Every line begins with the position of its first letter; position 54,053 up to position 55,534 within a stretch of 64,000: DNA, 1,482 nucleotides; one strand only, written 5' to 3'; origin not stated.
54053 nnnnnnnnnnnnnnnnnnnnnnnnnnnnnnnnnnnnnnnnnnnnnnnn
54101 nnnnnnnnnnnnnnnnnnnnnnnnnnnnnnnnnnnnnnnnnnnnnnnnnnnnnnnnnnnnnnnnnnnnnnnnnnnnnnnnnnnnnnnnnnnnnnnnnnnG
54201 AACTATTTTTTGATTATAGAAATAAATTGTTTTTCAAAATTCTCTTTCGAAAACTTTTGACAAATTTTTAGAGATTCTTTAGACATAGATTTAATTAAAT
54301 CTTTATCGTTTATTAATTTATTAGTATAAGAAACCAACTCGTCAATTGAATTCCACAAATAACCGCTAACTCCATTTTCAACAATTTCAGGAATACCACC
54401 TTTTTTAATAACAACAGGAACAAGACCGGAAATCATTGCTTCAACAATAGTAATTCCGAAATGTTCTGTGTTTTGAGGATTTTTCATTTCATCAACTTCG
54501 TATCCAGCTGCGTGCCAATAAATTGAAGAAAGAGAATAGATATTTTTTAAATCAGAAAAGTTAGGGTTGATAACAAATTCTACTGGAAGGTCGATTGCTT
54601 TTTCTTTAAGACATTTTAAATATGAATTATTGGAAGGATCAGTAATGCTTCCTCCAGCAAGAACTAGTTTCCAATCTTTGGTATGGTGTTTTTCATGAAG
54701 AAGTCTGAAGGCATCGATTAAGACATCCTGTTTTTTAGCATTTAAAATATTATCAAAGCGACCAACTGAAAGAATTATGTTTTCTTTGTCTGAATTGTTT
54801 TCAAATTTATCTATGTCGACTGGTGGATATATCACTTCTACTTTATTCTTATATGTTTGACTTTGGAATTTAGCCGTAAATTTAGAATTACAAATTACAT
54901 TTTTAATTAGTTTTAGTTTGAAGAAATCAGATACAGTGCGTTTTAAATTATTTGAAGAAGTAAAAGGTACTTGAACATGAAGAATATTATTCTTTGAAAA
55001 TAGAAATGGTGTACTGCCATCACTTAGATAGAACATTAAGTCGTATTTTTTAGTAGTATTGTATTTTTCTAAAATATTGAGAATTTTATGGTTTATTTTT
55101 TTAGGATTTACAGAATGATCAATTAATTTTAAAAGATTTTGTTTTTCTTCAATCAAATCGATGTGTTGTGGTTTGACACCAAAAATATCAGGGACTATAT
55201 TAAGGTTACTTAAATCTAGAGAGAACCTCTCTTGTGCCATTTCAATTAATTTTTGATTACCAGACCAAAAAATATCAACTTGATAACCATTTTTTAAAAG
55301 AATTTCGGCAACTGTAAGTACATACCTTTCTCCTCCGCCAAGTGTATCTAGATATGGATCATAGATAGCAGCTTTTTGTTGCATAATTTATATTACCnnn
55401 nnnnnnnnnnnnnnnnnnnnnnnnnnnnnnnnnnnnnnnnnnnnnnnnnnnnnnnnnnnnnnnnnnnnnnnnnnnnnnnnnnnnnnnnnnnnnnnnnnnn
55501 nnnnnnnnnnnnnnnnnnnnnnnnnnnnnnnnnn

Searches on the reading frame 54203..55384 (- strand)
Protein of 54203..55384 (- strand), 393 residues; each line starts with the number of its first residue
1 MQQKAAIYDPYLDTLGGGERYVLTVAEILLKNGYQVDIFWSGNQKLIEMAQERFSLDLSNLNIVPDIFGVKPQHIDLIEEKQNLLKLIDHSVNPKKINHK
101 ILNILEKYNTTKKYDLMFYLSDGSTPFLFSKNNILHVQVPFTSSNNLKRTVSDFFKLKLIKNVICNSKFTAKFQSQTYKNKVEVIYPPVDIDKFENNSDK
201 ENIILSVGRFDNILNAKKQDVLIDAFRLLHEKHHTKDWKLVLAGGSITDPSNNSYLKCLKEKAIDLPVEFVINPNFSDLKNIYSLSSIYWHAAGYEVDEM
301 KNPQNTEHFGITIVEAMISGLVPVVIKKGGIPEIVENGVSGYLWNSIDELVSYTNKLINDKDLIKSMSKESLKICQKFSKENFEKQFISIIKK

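Call 50: search_protein_families(library=pfam, proteins=[window:54203-55384:-], max_evalue=0.00001)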
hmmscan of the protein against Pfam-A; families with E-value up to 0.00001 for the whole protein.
window:54203-55384:- (393 aa): 3 families
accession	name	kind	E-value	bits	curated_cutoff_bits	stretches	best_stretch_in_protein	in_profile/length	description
PF00534.26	Glycos_transf_1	-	1.3e-25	90.4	26.4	1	193-371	6-169/172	Glycosyl transferases group 1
PF13692.12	Glyco_trans_1_4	-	7.8e-18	65.5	27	1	202-360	2-142/142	Glycosyl transferases group 1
PF13439.12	Glyco_transf_4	-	4.7e-08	33.7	28.5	0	152-192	127-169/170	Glycosyltransferase Family 4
